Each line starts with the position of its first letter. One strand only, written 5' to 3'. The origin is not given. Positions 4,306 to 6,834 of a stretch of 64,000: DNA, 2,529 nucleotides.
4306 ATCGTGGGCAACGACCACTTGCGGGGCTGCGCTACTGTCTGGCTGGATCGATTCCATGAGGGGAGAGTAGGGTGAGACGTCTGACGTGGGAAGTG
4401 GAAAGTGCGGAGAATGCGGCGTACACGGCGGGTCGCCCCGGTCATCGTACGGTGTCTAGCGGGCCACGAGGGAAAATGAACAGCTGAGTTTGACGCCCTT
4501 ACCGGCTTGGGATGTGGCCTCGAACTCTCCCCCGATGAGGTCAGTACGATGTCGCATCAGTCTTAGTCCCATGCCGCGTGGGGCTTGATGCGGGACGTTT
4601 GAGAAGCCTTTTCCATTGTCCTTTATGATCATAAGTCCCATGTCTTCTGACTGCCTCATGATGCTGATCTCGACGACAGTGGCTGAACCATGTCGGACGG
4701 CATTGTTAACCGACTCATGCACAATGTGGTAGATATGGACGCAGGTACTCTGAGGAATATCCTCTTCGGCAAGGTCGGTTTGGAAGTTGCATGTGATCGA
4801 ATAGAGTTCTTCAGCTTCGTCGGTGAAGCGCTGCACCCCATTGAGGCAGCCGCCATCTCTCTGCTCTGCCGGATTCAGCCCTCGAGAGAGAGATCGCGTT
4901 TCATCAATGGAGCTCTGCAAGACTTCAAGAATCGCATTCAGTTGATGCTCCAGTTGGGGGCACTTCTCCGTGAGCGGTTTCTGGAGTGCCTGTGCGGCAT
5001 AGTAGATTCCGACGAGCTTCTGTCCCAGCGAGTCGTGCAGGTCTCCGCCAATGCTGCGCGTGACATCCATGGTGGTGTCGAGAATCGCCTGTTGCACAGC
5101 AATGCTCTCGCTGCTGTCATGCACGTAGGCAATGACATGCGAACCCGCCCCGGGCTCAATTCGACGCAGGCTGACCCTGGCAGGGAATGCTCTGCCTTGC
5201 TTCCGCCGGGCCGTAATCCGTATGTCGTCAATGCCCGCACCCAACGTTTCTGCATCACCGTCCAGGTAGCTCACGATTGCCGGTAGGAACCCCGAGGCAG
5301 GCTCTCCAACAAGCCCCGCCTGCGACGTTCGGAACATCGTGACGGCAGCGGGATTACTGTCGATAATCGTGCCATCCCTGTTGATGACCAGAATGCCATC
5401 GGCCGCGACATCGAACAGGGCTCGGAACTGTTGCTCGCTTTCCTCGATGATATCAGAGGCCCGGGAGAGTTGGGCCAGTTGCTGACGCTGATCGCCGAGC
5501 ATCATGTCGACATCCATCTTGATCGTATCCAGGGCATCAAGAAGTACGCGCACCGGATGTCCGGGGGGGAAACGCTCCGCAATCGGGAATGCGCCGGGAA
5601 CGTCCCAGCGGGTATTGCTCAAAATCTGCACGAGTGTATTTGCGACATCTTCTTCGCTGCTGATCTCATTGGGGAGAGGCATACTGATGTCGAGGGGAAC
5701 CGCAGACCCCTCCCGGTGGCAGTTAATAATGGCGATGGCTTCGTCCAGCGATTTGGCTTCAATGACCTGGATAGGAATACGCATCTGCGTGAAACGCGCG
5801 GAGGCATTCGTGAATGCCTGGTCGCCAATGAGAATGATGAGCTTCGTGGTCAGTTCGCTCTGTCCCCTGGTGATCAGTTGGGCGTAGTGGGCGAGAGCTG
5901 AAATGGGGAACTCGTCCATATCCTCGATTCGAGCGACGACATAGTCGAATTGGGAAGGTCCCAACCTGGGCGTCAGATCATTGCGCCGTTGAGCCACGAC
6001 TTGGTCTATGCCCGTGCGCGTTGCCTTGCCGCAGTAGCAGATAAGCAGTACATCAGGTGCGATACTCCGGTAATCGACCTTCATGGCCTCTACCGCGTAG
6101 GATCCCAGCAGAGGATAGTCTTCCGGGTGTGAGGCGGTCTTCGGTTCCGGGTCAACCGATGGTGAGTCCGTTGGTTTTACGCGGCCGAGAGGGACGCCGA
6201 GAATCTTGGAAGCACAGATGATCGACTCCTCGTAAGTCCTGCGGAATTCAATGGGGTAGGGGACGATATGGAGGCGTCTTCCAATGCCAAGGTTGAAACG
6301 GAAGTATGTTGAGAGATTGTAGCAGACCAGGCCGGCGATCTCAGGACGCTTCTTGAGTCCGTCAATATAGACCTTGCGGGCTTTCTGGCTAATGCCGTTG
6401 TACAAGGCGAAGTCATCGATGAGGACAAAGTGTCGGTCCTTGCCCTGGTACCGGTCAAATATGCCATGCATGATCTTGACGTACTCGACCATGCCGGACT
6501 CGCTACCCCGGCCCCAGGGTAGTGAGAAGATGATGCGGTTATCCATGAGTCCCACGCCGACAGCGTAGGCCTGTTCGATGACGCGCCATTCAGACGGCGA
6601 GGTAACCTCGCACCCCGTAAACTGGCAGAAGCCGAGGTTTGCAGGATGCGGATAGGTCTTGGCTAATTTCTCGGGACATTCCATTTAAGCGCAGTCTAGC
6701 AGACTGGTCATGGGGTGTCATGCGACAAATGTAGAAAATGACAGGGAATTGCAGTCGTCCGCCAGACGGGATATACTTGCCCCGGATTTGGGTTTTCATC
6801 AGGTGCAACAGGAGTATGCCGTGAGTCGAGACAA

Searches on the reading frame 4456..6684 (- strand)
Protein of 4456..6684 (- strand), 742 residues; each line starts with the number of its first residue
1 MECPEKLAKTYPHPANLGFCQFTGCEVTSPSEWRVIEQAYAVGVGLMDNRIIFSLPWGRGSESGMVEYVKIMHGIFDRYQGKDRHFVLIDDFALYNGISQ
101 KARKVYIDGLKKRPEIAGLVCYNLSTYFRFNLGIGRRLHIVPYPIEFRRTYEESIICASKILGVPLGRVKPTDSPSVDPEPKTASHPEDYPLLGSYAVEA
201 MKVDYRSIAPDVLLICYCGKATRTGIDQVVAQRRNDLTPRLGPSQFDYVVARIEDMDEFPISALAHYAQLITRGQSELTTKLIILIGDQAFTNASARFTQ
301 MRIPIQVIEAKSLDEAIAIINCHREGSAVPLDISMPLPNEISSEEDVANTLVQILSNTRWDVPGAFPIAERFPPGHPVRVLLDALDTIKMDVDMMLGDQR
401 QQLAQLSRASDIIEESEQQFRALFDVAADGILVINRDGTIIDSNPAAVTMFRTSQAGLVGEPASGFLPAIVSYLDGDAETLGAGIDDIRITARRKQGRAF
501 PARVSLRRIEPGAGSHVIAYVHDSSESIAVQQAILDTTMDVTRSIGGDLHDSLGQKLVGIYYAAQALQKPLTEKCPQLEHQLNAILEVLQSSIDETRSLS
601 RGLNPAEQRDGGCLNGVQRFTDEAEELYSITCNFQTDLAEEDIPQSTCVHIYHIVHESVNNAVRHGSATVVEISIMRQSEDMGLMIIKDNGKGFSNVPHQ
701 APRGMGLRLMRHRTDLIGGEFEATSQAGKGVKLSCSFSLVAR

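Call 30: find_encoding_contigs(protein=window:4456-6684:-, flank=10000, max_places=1)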
Protein window:4456-6684:- (742 aa): 22 contigs read that carry it; 1 place shown.
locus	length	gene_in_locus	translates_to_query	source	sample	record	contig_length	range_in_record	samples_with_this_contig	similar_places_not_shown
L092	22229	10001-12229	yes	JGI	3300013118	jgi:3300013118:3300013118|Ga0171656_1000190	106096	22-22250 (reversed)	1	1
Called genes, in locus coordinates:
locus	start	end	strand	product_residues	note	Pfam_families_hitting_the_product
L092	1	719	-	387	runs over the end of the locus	PF01261:AP_endonuc_2 (weak)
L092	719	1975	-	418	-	PF13685:Fe-ADH_2 (faint), PF01761:DHQ_synthase, PF24621:DHQS_C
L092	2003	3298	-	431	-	PF01663:Phosphodiest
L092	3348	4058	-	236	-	PF01040:UbiA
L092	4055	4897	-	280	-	PF01026:TatD_DNase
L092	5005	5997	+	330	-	PF08100:Dimerisation, PF00891:Methyltransf_2, PF13489:Methyltransf_23 (weak), PF08241:Methyltransf_11 (weak), PF08242:Methyltransf_12 (faint), PF13649:Methyltransf_25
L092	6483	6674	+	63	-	-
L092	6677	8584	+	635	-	PF00795:CN_hydrolase, PF02540:NAD_synthase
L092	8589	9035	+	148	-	PF07238:PilZ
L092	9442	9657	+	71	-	-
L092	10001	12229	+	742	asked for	PF00989:PAS (faint), PF13188:PAS_8 (weak), PF13426:PAS_9 (weak), PF07730:HisKA_3, PF02518:HATPase_c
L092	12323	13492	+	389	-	PF04015:DUF362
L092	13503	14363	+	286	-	PF00089:Trypsin, PF10459:Peptidase_S46 (faint), PF13365:Trypsin_2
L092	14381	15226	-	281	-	PF00188:CAP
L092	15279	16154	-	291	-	PF00226:DnaJ, PF14559:TPR_19 (weak)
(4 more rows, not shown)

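Call 68: search_protein_families(library=ncbifam, proteins=[window:4456-6684:-], max_evalue=1e-10)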
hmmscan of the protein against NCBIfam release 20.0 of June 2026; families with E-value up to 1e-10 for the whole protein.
window:4456-6684:- (742 aa): 5 families
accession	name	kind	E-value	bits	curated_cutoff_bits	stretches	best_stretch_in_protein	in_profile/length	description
NF052443.1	SensHisKinMctS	equivalog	1.2e-24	86.5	700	1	530-733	239-442/457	two-component system sensor histidine kinase MctS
NF008649.0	PRK11644.1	equivalog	2.6e-23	82.5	408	1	531-733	293-492/499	signal transduction histidine-protein kinase/phosphatase UhpB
NF008184.0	PRK10935.1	equivalog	2.3e-19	69.4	553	1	545-738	367-558/565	nitrate/nitrite two-component system sensor histidine kinase NarQ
NF052531.1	Strep_LiaS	equivalog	1.1e-18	67.6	450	1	542-737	133-325/328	envelope stress sensor histidine kinase LiaS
NF007896.0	PRK10600.1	equivalog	3.7e-14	52.3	578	1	538-737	387-583/598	nitrate/nitrite two-component system sensor histidine kinase NarX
